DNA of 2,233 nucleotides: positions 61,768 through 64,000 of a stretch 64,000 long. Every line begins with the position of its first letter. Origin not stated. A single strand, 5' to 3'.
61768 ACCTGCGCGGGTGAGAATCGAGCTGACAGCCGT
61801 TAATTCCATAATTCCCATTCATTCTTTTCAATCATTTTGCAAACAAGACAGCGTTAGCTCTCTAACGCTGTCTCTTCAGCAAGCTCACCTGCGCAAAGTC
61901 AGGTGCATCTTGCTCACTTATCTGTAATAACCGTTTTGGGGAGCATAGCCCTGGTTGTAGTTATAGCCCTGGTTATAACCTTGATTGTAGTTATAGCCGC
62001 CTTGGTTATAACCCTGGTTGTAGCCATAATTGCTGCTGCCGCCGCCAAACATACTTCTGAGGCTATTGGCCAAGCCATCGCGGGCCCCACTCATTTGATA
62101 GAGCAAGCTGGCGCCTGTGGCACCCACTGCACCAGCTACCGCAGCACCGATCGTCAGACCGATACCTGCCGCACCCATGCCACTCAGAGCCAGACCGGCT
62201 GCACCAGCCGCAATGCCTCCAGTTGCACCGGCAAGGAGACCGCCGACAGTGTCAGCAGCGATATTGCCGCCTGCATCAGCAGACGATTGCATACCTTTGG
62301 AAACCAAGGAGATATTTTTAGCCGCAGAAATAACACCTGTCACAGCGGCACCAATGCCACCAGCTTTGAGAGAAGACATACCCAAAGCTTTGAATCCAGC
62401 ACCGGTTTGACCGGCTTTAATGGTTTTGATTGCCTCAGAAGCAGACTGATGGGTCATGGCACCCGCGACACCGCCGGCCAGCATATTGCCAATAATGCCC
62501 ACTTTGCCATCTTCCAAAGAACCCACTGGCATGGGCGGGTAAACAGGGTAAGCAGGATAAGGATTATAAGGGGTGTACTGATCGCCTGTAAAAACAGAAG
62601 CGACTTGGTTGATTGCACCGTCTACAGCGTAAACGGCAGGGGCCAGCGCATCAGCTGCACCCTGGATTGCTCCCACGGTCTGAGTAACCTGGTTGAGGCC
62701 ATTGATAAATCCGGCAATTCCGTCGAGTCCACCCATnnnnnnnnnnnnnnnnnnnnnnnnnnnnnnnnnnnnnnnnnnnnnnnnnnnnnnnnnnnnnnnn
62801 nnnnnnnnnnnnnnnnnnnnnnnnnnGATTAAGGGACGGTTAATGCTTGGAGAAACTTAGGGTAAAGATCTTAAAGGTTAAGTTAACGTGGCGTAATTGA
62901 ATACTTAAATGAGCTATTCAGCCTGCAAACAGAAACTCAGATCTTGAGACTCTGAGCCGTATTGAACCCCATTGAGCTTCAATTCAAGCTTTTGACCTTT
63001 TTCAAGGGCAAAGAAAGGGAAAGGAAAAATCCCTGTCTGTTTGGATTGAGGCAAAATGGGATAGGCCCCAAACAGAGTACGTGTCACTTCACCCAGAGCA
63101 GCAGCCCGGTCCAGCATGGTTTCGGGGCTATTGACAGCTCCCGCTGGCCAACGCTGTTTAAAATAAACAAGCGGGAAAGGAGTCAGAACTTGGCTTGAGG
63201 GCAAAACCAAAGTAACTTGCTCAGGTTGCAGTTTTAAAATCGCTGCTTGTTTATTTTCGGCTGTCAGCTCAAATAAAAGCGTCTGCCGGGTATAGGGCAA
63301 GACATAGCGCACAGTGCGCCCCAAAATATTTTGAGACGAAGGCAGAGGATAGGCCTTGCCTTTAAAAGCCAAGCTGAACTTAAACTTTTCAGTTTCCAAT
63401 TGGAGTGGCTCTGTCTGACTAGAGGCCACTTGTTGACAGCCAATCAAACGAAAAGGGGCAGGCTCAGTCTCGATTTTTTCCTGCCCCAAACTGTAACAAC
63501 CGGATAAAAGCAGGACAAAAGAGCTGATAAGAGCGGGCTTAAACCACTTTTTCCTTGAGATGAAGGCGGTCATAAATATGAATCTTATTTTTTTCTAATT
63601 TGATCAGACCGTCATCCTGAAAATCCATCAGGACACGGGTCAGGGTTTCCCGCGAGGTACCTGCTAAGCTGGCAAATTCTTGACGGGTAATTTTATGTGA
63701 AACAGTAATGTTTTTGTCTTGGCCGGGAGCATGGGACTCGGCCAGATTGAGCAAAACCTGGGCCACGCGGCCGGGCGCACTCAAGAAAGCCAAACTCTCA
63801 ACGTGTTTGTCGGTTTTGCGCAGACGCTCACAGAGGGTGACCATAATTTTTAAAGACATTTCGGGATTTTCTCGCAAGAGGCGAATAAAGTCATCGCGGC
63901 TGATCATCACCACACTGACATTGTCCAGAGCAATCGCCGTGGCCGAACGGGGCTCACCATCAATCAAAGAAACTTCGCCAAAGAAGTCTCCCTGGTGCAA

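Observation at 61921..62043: Prion-like (NQGY)n tyrosine/asparagine/glutamine tail on paralog A1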

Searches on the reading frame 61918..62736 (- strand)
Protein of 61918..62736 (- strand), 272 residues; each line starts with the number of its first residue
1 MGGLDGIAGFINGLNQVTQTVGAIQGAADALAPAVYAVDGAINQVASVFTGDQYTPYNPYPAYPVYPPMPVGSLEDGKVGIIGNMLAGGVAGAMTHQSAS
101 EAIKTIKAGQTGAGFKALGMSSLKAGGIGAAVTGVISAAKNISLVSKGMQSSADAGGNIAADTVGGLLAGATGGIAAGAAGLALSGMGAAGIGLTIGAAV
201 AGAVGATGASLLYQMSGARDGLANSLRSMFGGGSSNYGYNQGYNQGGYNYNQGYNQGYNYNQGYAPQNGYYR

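Call 4: search_protein_families(library=pfam, proteins=[window:61918-62736:-], max_evalue=1)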
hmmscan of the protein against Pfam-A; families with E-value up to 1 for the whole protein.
window:61918-62736:- (272 aa): 0 families

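Call 6: search_protein_families(library=ncbifam, proteins=[window:61918-62736:-], max_evalue=1)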
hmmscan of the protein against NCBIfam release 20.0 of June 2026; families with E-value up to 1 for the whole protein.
window:61918-62736:- (272 aa): 0 families

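Call 7: find_homologous_proteins(query=window:61918-62736:-, max_evalue=0.001)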
Query window:61918-62736:- (272 aa): 42 proteins with E <= 0.001 among 8000 candidates.
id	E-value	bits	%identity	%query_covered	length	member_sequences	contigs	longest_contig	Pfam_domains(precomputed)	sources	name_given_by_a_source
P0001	4.6e-160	549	100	100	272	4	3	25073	-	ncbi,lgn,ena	-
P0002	1.2e-122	427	87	87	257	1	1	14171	-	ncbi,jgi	jgi:hypothetical protein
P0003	1.1e-117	410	80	92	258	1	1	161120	-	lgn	-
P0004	1.5e-93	331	71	85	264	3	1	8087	-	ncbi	-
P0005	2.0e-92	328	65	84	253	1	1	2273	-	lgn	-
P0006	1.1e-91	325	65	93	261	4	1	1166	-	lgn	-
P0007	1.2e-91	325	65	84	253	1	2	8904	-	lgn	-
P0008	3.7e-91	323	63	86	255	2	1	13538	-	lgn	-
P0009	4.8e-91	323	69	93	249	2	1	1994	-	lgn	-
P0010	1.9e-90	321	63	99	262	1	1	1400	-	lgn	-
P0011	2.4e-90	321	71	85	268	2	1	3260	-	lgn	-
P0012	4.4e-89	317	61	90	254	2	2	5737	-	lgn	-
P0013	7.4e-88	313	66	97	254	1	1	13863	-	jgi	-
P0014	1.8e-87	311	66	83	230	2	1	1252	-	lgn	-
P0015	2.2e-87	311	69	83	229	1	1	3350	-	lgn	-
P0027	1.9e-62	229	58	81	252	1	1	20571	PF26373.1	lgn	-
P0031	2.3e-54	203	49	87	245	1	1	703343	-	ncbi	ncbi:MAG: hypothetical protein ACO1RX_14980 [Candidatus Sericytochromatia bacterium]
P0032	3.8e-52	196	46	97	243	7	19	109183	-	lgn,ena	-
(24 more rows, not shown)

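Call 12: search_protein_families(library=pfam, proteins=[P0027], max_evalue=0.01)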
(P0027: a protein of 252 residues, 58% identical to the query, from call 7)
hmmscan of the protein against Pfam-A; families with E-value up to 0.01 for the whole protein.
P0027 (252 aa): 0 families

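Call 15: find_encoding_contigs(protein=P0031, flank=10000, max_places=3)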
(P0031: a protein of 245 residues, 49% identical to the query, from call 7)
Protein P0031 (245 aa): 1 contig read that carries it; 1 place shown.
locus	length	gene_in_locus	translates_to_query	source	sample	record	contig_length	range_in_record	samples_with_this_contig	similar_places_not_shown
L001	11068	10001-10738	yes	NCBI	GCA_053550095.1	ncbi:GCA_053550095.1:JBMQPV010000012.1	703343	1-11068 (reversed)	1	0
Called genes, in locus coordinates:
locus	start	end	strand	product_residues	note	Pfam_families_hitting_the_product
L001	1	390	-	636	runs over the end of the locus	PF01134:GIDA, PF12831:FAD_oxidored, PF21680:GIDA_C_1st, PF13932:SAM_GIDA_C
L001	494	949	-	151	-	-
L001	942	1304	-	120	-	PF12732:YtxH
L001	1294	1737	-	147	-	-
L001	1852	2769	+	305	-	PF00781:DAGK_cat, PF19279:YegS_C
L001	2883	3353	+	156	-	PF01844:HNH, PF14279:HNH_5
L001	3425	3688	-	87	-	PF01197:Ribosomal_L31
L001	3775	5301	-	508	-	PF04536:TPM_phosphatase (weak)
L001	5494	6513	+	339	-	PF00140:Sigma70_r1_2, PF04542:Sigma70_r2, PF04539:Sigma70_r3, PF04545:Sigma70_r4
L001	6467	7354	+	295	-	PF01728:FtsJ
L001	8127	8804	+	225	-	PF00834:Ribul_P_3_epim, PF00977:His_biosynth (faint), PF00215:OMPdecase (weak)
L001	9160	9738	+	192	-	-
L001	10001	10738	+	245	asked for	-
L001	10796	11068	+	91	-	?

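Call 16: find_encoding_contigs(protein=P0003, flank=10000, max_places=2)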
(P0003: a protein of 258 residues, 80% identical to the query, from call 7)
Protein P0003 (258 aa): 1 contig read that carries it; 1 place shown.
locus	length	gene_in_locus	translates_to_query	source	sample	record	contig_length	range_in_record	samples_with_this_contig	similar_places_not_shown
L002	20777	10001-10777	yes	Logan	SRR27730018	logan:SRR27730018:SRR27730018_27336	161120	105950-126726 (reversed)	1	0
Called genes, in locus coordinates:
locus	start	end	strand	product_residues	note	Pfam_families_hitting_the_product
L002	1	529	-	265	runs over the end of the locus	PF02405:MlaE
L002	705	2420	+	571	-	PF14716:HHH_8, PF14520:HHH_5, PF14791:DNA_pol_B_thumb, PF02811:PHP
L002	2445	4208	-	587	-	PF07833:Cu_amine_oxidN1, PF09992:NAGPA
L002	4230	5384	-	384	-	PF13439:Glyco_transf_4, PF13579:Glyco_trans_4_4, PF00534:Glycos_transf_1, PF13692:Glyco_trans_1_4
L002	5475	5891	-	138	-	-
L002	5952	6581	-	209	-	PF00849:PseudoU_synth_2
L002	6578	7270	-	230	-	PF05401:NodS (faint), PF00891:Methyltransf_2 (weak), PF13489:Methyltransf_23, PF13649:Methyltransf_25, PF13847:Methyltransf_31, PF08241:Methyltransf_11, PF08242:Methyltransf_12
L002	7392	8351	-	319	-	PF00091:Tubulin, PF12327:FtsZ_C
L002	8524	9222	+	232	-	PF00027:cNMP_binding, PF13545:HTH_Crp_2, PF00325:Crp (weak)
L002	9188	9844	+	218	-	-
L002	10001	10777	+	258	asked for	-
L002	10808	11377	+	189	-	-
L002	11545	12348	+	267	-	-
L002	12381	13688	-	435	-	PF13393:tRNA-synt_His, PF00587:tRNA-synt_2b (faint), PF03129:HGTP_anticodon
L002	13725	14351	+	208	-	PF01467:CTP_transf_like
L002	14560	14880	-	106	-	PF00581:Rhodanese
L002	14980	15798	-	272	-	PF01925:TauE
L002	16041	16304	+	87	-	PF02583:Trns_repr_metal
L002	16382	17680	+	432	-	PF01336:tRNA_anti-codon, PF00152:tRNA-synt_2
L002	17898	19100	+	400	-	-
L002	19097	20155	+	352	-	PF00583:Acetyltransf_1, PF13302:Acetyltransf_3, PF13420:Acetyltransf_4 (faint), PF13527:Acetyltransf_9 (weak), PF13673:Acetyltransf_10, PF13508:Acetyltransf_7, PF08445:FR47, PF13523:Acetyltransf_8 (faint)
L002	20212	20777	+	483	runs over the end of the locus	-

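Call 17: find_encoding_contigs(protein=P0032, flank=10000, max_places=2)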
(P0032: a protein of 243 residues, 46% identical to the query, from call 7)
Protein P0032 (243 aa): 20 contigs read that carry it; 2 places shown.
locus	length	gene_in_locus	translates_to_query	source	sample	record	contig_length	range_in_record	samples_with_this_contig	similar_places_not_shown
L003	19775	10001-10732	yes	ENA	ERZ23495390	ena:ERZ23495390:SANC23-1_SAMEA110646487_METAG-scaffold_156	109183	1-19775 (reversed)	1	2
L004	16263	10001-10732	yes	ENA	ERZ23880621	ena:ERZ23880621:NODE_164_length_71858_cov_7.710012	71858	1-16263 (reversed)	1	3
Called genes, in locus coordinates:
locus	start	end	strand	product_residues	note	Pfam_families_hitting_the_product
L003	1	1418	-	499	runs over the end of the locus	PF25967:RND-MFP_C (faint), PF25954:Beta-barrel_RND_2 (weak), PF25990:Beta-barrel_YknX (faint), PF25975:CzcB_C (weak), PF25989:YknX_C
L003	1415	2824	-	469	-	PF25990:Beta-barrel_YknX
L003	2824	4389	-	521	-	PF02321:OEP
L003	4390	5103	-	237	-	PF02463:SMC_N (faint), PF00005:ABC_tran, PF13304:AAA_21 (faint)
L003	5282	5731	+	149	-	-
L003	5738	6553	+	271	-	-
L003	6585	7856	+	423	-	PF00579:tRNA-synt_1b, PF22421:SYY_C-terminal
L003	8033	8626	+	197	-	-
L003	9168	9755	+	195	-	-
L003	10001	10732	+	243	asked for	-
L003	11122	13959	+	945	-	-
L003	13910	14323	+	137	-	-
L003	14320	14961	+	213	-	-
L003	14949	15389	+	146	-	-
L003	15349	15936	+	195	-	-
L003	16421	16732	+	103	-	-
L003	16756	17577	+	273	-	-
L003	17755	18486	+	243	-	-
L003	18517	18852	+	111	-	-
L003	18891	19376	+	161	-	-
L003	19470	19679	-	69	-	-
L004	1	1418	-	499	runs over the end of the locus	PF25967:RND-MFP_C (faint), PF25954:Beta-barrel_RND_2 (weak), PF25990:Beta-barrel_YknX (faint), PF25975:CzcB_C (weak), PF25989:YknX_C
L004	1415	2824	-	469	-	PF25990:Beta-barrel_YknX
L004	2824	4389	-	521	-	PF02321:OEP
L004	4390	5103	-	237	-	PF02463:SMC_N (faint), PF00005:ABC_tran, PF13304:AAA_21 (faint)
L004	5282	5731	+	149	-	-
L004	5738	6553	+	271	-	-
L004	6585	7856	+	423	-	PF00579:tRNA-synt_1b, PF22421:SYY_C-terminal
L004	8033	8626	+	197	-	-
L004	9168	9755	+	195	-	-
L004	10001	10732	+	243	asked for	-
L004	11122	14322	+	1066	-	-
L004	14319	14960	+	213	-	-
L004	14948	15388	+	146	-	-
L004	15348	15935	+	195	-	-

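Call 20: search_solved_structures(query=A2, max_evalue=10)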
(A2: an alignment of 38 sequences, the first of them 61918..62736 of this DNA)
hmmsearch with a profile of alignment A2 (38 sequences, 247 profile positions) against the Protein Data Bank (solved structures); distinct sequences matched with E-value up to 10: 8.
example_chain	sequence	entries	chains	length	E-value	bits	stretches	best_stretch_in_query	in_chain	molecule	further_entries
8ctp_A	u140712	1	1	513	0.25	13.8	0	180-234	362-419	Phospholipase D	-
8ctq_A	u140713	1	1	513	0.28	13.7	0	180-234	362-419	Phospholipase D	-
7wxz_A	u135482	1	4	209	0.28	13.7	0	12-47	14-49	Spike protein S2'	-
5zuv_A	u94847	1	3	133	0.86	12.1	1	10-90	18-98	Spike glycoprotein,Spike glycoprotein,inhibitor EK1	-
9lut_D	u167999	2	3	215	1.1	11.7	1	90-171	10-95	Photosystem I reaction center subunit II, chloroplastic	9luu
8q84_N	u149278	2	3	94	1.6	11.2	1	32-94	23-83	DASH complex subunit DAD3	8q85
7y9n_A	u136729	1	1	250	2.3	10.6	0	12-47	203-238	Spike protein S2',5HB-H2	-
7rhe_A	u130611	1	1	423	3.2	10.2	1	156-212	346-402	ROK family protein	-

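Call 21: predict_structure(alignment_id=A2)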
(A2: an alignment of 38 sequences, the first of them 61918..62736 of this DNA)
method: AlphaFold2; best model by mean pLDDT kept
length: 272 residues; sequences in the alignment: 38
mean_pLDDT: 60.7   pTM: 0.45
mean pLDDT of the five models: 60.7, 58.5, 56.0, 54.3, 53.7
residues with pLDDT >= 90: 0; 70-90: 139; 50-70: 21; < 50: 112
segments of 3 or more residues with pLDDT < 50: 6-8, 13-76, 233-272
pLDDT, mean of each block of 10 residues (from residue 1): 48 45 43 40 41 38 43 49 73 77 83 83 78 78 78 77 77 76 77 72 73 73 69 45 33 38 38 35
secondary structure, 60 per line:
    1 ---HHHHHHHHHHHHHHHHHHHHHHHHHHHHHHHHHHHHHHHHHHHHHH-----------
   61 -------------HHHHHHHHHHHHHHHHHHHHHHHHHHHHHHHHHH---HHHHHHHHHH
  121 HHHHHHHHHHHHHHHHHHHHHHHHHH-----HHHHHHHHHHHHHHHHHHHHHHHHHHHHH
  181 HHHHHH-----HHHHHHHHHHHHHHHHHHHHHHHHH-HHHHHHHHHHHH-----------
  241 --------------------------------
elements in order: H4-49 H74-107 H111-146 H152-186 H192-216 H218-229

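Call 22: search_protein_families(library=phrogs, proteins=[window:61918-62736:-], max_evalue=0.1)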
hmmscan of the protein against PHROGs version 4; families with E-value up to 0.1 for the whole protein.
window:61918-62736:- (272 aa): 1 family
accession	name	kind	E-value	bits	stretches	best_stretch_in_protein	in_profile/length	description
phrog_167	-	tail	0.079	11.6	0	5-224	552-716/1555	tail length tape measure protein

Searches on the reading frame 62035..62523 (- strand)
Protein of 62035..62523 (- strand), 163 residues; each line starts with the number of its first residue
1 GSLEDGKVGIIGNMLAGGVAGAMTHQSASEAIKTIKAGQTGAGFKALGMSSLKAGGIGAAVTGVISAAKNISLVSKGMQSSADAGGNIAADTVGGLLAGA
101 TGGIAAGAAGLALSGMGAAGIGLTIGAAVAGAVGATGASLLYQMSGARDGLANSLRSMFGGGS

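Call 36: search_protein_representatives(alignment_id=A3)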
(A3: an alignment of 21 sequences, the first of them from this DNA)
Query: 21 sequences, 161 profile positions. Proteins with E-value up to 0.001 (for the whole library): 235; up to 1e-10: 126; up to 1e-30: 11. The best 150 are listed.
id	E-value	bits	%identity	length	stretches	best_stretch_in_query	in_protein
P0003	3.3e-56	205.7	-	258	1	3-161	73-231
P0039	1.3e-48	181.0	-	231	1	4-161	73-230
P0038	1.7e-47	177.3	-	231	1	3-161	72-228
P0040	2.0e-44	167.4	-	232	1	3-161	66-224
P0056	1.7e-42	161.1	-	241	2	5-161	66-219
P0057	3.1e-41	157.0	-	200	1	5-159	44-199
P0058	5.0e-39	149.9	-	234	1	5-158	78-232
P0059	1.4e-32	128.9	-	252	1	8-159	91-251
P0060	1.8e-32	128.5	-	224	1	7-147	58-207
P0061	5.6e-32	126.9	-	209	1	7-154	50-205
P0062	9.6e-32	126.2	-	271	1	14-160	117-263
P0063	1.2e-30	122.6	-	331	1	7-158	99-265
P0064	1.4e-30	122.4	-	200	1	4-159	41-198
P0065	2.1e-30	121.8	-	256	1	4-161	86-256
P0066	2.3e-30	121.7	-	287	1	6-159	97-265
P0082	8.4e-23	97.1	-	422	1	15-160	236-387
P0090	1.4e-20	89.9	-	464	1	16-159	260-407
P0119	3.2e-16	75.7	-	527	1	23-133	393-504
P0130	3.2e-15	72.4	-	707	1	57-153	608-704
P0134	4.4e-15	72.0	-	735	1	37-153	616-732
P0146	1.1e-13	67.5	-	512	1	53-153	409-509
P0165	5.1e-12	62.0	-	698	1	52-153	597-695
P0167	1.5e-11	60.5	-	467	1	39-153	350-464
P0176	9.5e-11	57.9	-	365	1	10-161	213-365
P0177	9.7e-11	57.9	-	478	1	62-161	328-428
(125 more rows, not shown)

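Call 38: search_protein_families(library=pfam, proteins=[P0130, P0134, P0165, P0119, P0146, P0167, P0090, P0082, P0177, P0176], max_evalue=0.01)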
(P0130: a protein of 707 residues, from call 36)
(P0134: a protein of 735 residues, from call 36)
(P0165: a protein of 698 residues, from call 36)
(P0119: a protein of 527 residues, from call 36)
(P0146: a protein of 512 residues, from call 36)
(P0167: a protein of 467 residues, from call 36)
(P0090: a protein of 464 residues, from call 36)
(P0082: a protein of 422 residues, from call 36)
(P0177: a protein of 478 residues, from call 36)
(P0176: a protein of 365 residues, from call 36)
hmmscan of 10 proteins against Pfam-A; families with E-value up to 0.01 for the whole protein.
P0130 (707 aa): 0 families

P0134 (735 aa): 0 families

P0165 (698 aa): 0 families

P0119 (527 aa): 0 families

P0146 (512 aa): 0 families

P0167 (467 aa): 0 families

P0090 (464 aa): 0 families

P0082 (422 aa): 0 families

P0177 (478 aa): 0 families

P0176 (365 aa): 0 families

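Call 47: search_protein_families(library=pfam, alignment_id=A4, max_evalue=0.01)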
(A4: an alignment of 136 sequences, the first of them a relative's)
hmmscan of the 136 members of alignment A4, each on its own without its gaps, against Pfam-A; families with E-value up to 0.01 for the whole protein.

A. member 1, P0056 (241 aa): 0 families

B. families by the number of members that match (of 136 scanned): 5 families
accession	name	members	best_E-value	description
PF07286.17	D-Glu_cyclase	1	3.9e-36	D-glutamate cyclase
PF01782.24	RimM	1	5.4e-21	RimM N-terminal domain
PF13488.11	Gly-zipper_Omp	1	0.00012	Glycine zipper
PF17953.6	Csm4_C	1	0.00021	CRISPR Csm4 C-terminal domain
PF10824.14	T7SS_ESX_EspC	1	0.0067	Excreted virulence factor EspC, type VII ESX diderm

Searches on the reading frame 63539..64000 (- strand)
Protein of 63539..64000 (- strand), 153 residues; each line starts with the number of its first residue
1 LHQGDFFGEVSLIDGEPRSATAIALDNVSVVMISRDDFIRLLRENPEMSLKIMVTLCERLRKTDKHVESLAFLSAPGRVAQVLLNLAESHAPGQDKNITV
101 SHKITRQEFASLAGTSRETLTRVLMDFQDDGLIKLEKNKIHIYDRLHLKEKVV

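Call 12: search_protein_families(library=pfam, proteins=[window:63539-64000:-], max_evalue=0.01)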
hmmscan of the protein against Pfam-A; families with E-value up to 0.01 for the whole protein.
window:63539-64000:- (153 aa): 4 families
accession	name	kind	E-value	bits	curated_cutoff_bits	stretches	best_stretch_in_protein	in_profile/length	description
PF13545.12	HTH_Crp_2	-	1.8e-17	63.5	27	1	77-150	1-69/70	Crp-like helix-turn-helix domain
PF00027.35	cNMP_binding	-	8.9e-12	45.3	27.5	1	2-45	46-89/89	Cyclic nucleotide-binding domain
PF00325.26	Crp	-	1.8e-07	31.2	21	1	104-133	3-32/32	Bacterial regulatory proteins, crp family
PF25213.1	HVO_A0261_N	-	0.00059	20.1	35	1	103-136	24-57/86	HVO_A0261 N-terminal domain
